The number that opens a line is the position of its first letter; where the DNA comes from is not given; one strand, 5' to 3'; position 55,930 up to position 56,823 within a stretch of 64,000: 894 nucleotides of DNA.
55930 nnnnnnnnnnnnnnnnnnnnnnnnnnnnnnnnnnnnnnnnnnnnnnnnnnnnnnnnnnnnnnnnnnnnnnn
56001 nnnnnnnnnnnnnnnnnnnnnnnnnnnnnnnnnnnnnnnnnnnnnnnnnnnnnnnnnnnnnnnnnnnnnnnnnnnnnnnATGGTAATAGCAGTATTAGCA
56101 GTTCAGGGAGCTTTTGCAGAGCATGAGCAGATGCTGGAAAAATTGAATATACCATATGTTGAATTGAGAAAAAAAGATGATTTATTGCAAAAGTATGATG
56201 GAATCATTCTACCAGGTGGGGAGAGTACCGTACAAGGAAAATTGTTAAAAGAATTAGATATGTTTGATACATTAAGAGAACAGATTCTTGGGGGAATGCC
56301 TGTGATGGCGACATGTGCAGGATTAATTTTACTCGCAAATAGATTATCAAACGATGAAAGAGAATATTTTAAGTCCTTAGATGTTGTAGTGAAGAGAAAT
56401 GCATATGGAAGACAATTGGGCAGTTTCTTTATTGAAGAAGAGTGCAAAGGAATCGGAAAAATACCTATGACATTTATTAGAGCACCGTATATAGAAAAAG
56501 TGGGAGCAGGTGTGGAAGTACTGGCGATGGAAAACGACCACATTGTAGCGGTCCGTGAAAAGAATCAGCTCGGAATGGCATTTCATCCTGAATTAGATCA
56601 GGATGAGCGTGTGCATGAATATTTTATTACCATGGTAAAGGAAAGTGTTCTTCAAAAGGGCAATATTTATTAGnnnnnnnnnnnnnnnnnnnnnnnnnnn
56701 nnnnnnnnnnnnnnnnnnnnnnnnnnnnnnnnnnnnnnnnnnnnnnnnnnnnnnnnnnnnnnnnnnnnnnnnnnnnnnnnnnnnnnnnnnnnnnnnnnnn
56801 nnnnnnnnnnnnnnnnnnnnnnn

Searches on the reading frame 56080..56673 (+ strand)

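Call 47: search_protein_families(library=pfam, proteins=[window:56080-56673:+])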
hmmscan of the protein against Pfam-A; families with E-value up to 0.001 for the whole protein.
window:56080-56673:+ (197 aa): 5 families
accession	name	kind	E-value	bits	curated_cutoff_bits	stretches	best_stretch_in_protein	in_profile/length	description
PF01174.25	SNO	-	6.9e-50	170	27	1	5-187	1-187/188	SNO glutamine amidotransferase family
PF07685.20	GATase_3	-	4.6e-10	39.9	27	1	30-95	31-98/196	CobB/CobQ-like glutamine amidotransferase domain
PF00117.34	GATase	-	3.9e-07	30.4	22.8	1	31-182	38-183/190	Glutamine amidotransferase class-I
PF01965.30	DJ-1_PfpI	-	4.4e-05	23.8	26.6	1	37-87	60-109/165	DJ-1/PfpI family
PF03575.23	Peptidase_S51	-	0.00029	21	23.9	1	7-92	51-136/206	Peptidase family S51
